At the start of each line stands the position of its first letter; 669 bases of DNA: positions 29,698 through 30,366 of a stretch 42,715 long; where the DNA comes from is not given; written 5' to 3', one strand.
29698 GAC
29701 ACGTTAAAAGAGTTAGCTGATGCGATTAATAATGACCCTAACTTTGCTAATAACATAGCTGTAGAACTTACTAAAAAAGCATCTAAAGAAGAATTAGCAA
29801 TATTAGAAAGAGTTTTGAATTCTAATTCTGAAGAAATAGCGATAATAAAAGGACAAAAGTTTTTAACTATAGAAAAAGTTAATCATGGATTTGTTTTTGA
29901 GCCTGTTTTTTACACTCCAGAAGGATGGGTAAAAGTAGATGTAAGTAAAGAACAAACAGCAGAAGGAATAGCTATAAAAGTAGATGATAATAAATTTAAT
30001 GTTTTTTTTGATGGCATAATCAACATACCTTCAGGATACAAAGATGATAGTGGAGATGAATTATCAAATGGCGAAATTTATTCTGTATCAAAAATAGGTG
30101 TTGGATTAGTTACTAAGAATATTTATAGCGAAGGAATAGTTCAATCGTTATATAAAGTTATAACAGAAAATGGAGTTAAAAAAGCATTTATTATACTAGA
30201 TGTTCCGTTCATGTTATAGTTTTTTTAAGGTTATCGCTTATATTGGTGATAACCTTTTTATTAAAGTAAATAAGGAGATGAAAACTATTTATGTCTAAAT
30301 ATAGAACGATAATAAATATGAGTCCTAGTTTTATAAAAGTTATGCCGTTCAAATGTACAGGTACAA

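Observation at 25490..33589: At least five separately terminated fibre-like genes sharing modules: evidence for a multi-fibre, modular adsorption apparatus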

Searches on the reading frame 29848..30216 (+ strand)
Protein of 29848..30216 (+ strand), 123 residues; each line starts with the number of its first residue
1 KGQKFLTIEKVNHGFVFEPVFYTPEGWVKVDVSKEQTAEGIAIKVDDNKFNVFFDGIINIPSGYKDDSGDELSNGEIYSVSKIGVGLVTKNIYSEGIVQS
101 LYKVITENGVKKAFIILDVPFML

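Call 33: search_protein_representatives(alignment_id=A1)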
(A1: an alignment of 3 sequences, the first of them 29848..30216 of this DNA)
Query: 3 sequences, 123 profile positions. Proteins with E-value up to 0.001 (for the whole library): 149; up to 1e-10: 76; up to 1e-30: 9. The best 149 are listed.
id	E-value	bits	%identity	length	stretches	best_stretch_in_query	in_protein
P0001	7.9e-114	390.9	-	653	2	2-122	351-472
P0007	9.9e-74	261.4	-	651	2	3-122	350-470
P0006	3.1e-66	237.2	-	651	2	3-122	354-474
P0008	1.2e-48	180.5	-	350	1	2-123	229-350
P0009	4.7e-44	165.6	-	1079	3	6-119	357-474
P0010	2.2e-37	144.1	-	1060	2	7-123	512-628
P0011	5.0e-36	139.7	-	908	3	9-117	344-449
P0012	1.6e-35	138.0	-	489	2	8-121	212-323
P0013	1.6e-33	131.5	-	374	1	2-122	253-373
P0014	1.8e-29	118.5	-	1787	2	4-120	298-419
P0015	2.9e-26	108.1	-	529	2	8-120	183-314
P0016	1.8e-25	105.6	-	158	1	7-121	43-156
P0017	1.6e-24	102.5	-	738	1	7-121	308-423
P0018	2.0e-23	99.0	-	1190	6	4-89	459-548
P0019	1.8e-21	92.6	-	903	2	7-108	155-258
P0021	1.7e-20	89.5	-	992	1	6-119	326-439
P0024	1.1e-19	87.0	-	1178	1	4-123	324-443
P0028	3.3e-19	85.3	-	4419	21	20-94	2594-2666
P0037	5.4e-16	75.0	-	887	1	8-111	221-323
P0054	9.0e-14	67.8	-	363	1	8-123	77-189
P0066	1.5e-12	63.9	-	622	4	5-91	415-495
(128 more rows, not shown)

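Call 36: search_protein_families(library=pfam, proteins=[P0009, P0010, P0011, P0012, P0018, P0021, P0024, P0037, P0054, P0066], max_evalue=0.01)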
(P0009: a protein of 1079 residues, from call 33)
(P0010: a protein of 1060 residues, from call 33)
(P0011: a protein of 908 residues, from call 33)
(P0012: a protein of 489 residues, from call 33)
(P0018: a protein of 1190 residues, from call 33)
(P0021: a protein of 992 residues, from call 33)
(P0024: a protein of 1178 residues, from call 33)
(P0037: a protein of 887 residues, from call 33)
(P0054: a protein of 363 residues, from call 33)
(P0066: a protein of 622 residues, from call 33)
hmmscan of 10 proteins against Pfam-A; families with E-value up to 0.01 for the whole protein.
P0009 (1079 aa): 3 families
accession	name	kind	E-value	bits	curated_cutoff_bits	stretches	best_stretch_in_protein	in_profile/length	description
PF21939.1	Gp10_C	-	3.9e-11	44.5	27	1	895-1078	4-139/139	Baseplate structural protein Gp10, C-terminal domain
PF19944.4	DUF6406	-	7e-06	26.6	26.9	0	475-524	21-72/84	Family of unknown function (DUF6406)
PF13416.11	SBP_bac_8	-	8.8e-06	26.1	27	0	474-524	157-204/279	Bacterial extracellular solute-binding protein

P0010 (1060 aa): 2 families
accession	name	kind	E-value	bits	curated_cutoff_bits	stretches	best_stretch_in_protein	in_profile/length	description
PF21882.2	Gp53-like_C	-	6e-08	33.5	24.9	1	970-1058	1-84/84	Putative tail fiber protein gp53-like, C-terminal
PF20957.2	GxGYxYP_N_2nd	-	3.5e-05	24.3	24.5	0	262-294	16-45/68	GxGYxYP_N second domain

P0011 (908 aa): 0 families

P0012 (489 aa): 0 families

P0018 (1190 aa): 3 families
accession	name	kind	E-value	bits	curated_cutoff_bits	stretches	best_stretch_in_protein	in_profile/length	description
PF16190.11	E1_FCCH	-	2.1e-07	31.3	29.5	0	591-618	2-30/70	Ubiquitin-activating enzyme E1 FCCH domain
PF00197.24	Kunitz_legume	-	0.00045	20.6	25.9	0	797-868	2-78/176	Trypsin and protease inhibitor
PF10763.15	DUF2584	-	0.0052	17.2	25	0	643-657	20-34/80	Protein of unknown function (DUF2584)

P0021 (992 aa): 0 families

P0024 (1178 aa): 0 families

P0037 (887 aa): 1 family
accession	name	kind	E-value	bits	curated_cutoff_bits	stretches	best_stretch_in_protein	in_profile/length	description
PF04803.17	Cor1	-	0.0053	17.5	32.1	0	164-212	17-65/132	Cor1/Xlr/Xmr conserved region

P0054 (363 aa): 2 families
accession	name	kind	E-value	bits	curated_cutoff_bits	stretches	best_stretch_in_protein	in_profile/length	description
PF21939.1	Gp10_C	-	3.8e-06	28.3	27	1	280-354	52-134/139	Baseplate structural protein Gp10, C-terminal domain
PF07484.17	Collar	-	1.3e-05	25.5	24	0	199-228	1-30/57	Phage Tail Collar Domain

P0066 (622 aa): 4 families
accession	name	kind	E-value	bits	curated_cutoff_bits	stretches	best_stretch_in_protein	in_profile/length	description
PF11623.14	NdhS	-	4.1e-09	36.3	27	0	183-205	29-51/52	NAD(P)H dehydrogenase subunit S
PF19762.4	DUF6249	-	5e-07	30.1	33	0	191-241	53-103/104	Domain of unknown function (DUF6249)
PF09956.15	Phage_cement_2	-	3.6e-06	27.7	24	0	419-457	54-91/103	Phage cement protein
PF17210.9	SdrD_B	-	0.00037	21.1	29.7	0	226-252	49-74/112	SdrD B-like domain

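Call 41: search_solved_structures(query=A2, max_evalue=1, show_alignments=2)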
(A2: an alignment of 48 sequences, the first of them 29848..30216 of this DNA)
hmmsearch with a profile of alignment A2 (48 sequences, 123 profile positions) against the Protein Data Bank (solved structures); distinct sequences matched with E-value up to 1: 2.
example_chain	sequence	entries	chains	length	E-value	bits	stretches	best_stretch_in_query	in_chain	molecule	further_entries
9o0f_A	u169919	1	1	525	0.5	13.3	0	63-106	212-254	Capsid protein VP1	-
9nzz_A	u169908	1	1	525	0.52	13.2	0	63-106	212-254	Capsid protein VP1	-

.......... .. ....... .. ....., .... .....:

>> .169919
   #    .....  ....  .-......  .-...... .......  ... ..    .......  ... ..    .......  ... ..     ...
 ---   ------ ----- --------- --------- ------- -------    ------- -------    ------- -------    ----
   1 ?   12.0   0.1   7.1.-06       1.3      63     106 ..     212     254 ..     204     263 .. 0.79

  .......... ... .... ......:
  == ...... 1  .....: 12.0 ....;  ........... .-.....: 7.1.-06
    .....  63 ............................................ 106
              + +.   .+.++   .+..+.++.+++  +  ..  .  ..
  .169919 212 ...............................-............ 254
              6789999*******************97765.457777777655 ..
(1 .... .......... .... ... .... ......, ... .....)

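Call 45: predict_structure(alignment_id=A2)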
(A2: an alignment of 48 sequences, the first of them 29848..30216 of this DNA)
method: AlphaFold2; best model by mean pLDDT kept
length: 123 residues; sequences in the alignment: 48
mean_pLDDT: 96.7   pTM: 0.88
mean pLDDT of the five models: 96.7, 96.4, 96.4, 96.0, 94.3
residues with pLDDT >= 90: 120; 70-90: 2; 50-70: 1; < 50: 0
segments of 3 or more residues with pLDDT < 50: none
pLDDT, mean of each block of 10 residues (from residue 1): 90 98 98 97 98 98 98 98 98 94 98 97 93
secondary structure, 60 per line:
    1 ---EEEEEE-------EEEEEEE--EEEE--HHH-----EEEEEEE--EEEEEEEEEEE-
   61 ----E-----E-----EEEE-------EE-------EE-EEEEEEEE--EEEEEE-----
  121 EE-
elements in order: E4-9 E17-23 E26-29 E40-46 E49-59 E77-80 E100-107 E110-115

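Call 49: fold_search(model_id=the predicted structure, library=pdb)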
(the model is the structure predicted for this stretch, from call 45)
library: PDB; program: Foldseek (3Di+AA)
matches with E <= 10: 198; with E <= 0.001: 0
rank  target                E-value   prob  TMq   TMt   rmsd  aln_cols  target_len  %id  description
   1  8saj_1                8.6e-03  1.00  0.63  0.57   4.6       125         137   10  Mycobacterium phage Adjutor (released 2024-04-03)
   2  8pkh_FJ               3.0e-02  0.92  0.38  0.31   7.2       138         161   13  Borrelia bacteriophage BB1 procapsid, fivefold-symmetrized outer shell (released 2023-07-12)
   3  8pkh_FQ               1.4e-01  0.82  0.44  0.34   6.7       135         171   12  Borrelia bacteriophage BB1 procapsid, fivefold-symmetrized outer shell (released 2023-07-12)
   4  8pkh_EG               1.5e-01  0.82  0.42  0.33   7.0       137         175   11  Borrelia bacteriophage BB1 procapsid, fivefold-symmetrized outer shell (released 2023-07-12)
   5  8pkh_FK               1.6e-01  0.85  0.43  0.37   6.5       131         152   11  Borrelia bacteriophage BB1 procapsid, fivefold-symmetrized outer shell (released 2023-07-12)
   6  8pkh_EJ               1.6e-01  0.77  0.41  0.33   7.0       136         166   10  Borrelia bacteriophage BB1 procapsid, fivefold-symmetrized outer shell (released 2023-07-12)
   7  9kzj_H                1.8e-01  0.69  0.40  0.35   7.5       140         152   13  Cryo-EM structure of bacteriophage T1 capsid (released 2025-03-12)
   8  8pkh_FV               2.2e-01  0.75  0.44  0.38   6.7       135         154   12  Borrelia bacteriophage BB1 procapsid, fivefold-symmetrized outer shell (released 2023-07-12)
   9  8pkh_DF               2.2e-01  0.69  0.41  0.35   6.9       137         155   10  Borrelia bacteriophage BB1 procapsid, fivefold-symmetrized outer shell (released 2023-07-12)
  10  2qf4_B                5.4e-01  0.09  0.22  0.18  14.7       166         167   11  High resolution structure of the major periplasmic domain from the cell shape-determining filament MreC (orthorhombic  (released 2007-08-07)
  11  2j5u_A                6.0e-01  0.06  0.18  0.12  15.1       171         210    9  MreC Lysteria monocytogenes (released 2006-12-11)
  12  8pkh_DS               6.6e-01  0.30  0.37  0.30   7.3       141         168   10  Borrelia bacteriophage BB1 procapsid, fivefold-symmetrized outer shell (released 2023-07-12)
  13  6zm0                  1.0e+00  0.13  0.27  0.22   9.8       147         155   14  Crystal structure of MreC from Pseudomonas aeruginosa (released 2021-03-17)
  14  2j5u_B                1.1e+00  0.13  0.26  0.18  11.4       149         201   15  MreC Lysteria monocytogenes (released 2006-12-11)
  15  8w3c                  1.1e+00  0.04  0.18  0.13  14.6       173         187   13  Crystal Structure of Enterovirus 68 3C Protease with AG7088 at 1.97 Angstroms (released 2025-01-15)
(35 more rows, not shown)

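Call 52: fold_search(model_id=the predicted structure, library=viral)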
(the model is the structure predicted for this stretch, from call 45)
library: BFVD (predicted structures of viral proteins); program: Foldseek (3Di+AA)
matches with E <= 10: 408; with E <= 0.001: 30
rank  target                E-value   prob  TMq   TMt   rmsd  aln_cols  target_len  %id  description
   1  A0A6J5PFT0            9.3e-05  1.00  0.78  0.15   2.4       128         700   16  Uncharacterized protein [uncultured Caudovirales phage]
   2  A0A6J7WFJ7            1.2e-04  1.00  0.71  0.13   4.0       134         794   16  Uncharacterized protein [uncultured Caudovirales phage]
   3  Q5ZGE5                1.3e-04  1.00  0.70  0.53   3.2       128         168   17  (no name in the UniProt tables at hand)
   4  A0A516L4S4            1.4e-04  1.00  0.68  0.14   4.4       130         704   15  (no name in the UniProt tables at hand)
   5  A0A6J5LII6            1.7e-04  1.00  0.66  0.10   4.1       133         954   16  Intramolecular chaperone auto-processing domain containing protein [uncultured Caudovirales phage]
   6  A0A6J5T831            2.3e-04  1.00  0.72  0.10   3.0       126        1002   18  Uncharacterized protein [uncultured Caudovirales phage]
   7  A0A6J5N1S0            2.3e-04  1.00  0.65  0.11   4.8       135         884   13  Uncharacterized protein [uncultured Caudovirales phage]
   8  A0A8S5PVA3            2.5e-04  1.00  0.70  0.46   3.4       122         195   17  Uncharacterized protein [Siphoviridae sp. ctrAf3]
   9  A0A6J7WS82            2.7e-04  1.00  0.63  0.19   4.5       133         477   16  Uncharacterized protein [uncultured Caudovirales phage]
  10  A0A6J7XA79            2.9e-04  1.00  0.65  0.08   4.7       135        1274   10  Intramolecular chaperone auto-processing domain containing protein [uncultured Caudovirales phage]
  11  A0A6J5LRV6            2.9e-04  1.00  0.65  0.18   4.7       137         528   11  Uncharacterized protein (Fragment) [uncultured Caudovirales phage]
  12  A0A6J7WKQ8            3.3e-04  1.00  0.67  0.17   4.3       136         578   14  Uncharacterized protein [uncultured Caudovirales phage]
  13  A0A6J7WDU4            3.4e-04  1.00  0.69  0.16   4.1       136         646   15  Collagen triple helix repeat [uncultured Caudovirales phage]
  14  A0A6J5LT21            3.6e-04  1.00  0.69  0.08   4.2       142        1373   16  Uncharacterized protein [uncultured Caudovirales phage]
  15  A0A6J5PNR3            4.0e-04  1.00  0.64  0.24   3.9       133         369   12  Uncharacterized protein [uncultured Caudovirales phage]
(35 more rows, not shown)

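Call 66: find_encoding_contigs(protein=P0013, flank=10000, max_places=2)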
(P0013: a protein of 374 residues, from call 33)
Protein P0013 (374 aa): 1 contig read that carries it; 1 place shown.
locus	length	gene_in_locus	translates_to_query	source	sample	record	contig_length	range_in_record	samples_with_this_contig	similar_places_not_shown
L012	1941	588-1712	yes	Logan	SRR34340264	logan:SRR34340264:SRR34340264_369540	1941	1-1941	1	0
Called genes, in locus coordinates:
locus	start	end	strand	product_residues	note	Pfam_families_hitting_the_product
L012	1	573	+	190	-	?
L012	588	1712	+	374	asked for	-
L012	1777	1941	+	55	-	?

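Call 67: find_encoding_contigs(protein=P0009, flank=10000, max_places=2)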
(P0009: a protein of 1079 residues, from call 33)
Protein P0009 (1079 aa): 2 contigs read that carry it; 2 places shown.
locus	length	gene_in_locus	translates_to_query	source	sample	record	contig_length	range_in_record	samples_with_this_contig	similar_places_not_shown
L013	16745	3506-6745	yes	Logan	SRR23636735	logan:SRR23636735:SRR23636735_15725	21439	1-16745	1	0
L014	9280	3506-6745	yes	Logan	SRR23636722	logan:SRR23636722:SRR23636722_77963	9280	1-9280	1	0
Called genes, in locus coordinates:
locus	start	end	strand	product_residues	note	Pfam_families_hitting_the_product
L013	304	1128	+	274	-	-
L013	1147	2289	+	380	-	-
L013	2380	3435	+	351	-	-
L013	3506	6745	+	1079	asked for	PF19944:DUF6406 (faint), PF21939:Gp10_C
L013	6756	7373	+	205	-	PF21939:Gp10_C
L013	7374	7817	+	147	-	PF21939:Gp10_C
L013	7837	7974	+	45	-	-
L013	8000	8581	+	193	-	-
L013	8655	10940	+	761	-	-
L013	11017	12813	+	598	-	-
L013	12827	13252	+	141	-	-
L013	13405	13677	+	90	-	-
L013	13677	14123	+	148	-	-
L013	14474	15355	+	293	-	PF01145:Band_7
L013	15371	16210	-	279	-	-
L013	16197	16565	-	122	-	-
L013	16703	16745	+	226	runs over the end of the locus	-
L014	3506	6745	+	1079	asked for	PF19944:DUF6406 (faint), PF21939:Gp10_C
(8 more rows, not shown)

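Call 75: search_protein_families(library=pfam, alignment_id=A2, max_evalue=1)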
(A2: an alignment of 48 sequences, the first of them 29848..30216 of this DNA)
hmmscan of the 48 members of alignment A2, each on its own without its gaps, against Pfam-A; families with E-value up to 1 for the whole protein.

A. member 1, window:29848-30216:+ (123 aa): 2 families
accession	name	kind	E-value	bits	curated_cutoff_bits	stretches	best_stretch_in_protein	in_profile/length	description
PF00171.27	Aldedh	-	0.054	12.5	23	1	55-118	183-246/461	Aldehyde dehydrogenase family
PF20441.4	TerL_nuclease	-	0.12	11.9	24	1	3-67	72-135/286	Terminase large subunit, endonuclease domain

B. families by the number of members that match (of 48 scanned): 29 families (the first 25 are shown)
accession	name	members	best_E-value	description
PF19944.4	DUF6406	3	0.03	Family of unknown function (DUF6406)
PF23045.1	DUF7037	2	0.034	Domain of unknown function (DUF7037)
PF13416.11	SBP_bac_8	2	0.046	Bacterial extracellular solute-binding protein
PF16567.10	CagD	1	0.0015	Pathogenicity island component CagD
PF00963.24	Cohesin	1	0.0035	Cohesin domain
PF23861.1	Ribophorin_II_2nd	1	0.013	Ribophorin II second domain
PF13100.11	OstA_2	1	0.017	OstA-like protein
PF22925.3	TS_C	1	0.021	Trans-sialidase, C-terminal domain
PF24997.1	PSF1_C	1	0.021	PSF1 C-terminal domain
PF20608.4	Phage_tube_C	1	0.026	Phage tail tube protein C-terminal domain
PF07550.17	Shr-like_HID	1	0.038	Heme-binding protein Shr-like, Hb-interacting domain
PF20111.4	DUF6501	1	0.045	Family of unknown function (DUF6501)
PF22692.1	LlgE_F_G_D1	1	0.045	Flagellar hook protein FlgE/F/G D1 domain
PF00171.27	Aldedh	1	0.054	Aldehyde dehydrogenase family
PF18960.5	DUF5702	1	0.055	Family of unknown function (DUF5702)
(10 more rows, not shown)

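Call 76: search_protein_families(library=phrogs, alignment_id=A2, max_evalue=0.001)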
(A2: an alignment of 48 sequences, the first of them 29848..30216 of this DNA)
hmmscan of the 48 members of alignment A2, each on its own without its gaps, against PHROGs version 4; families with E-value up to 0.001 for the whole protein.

A. member 1, window:29848-30216:+ (123 aa): 0 families

B. families by the number of members that match (of 48 scanned): 0 families
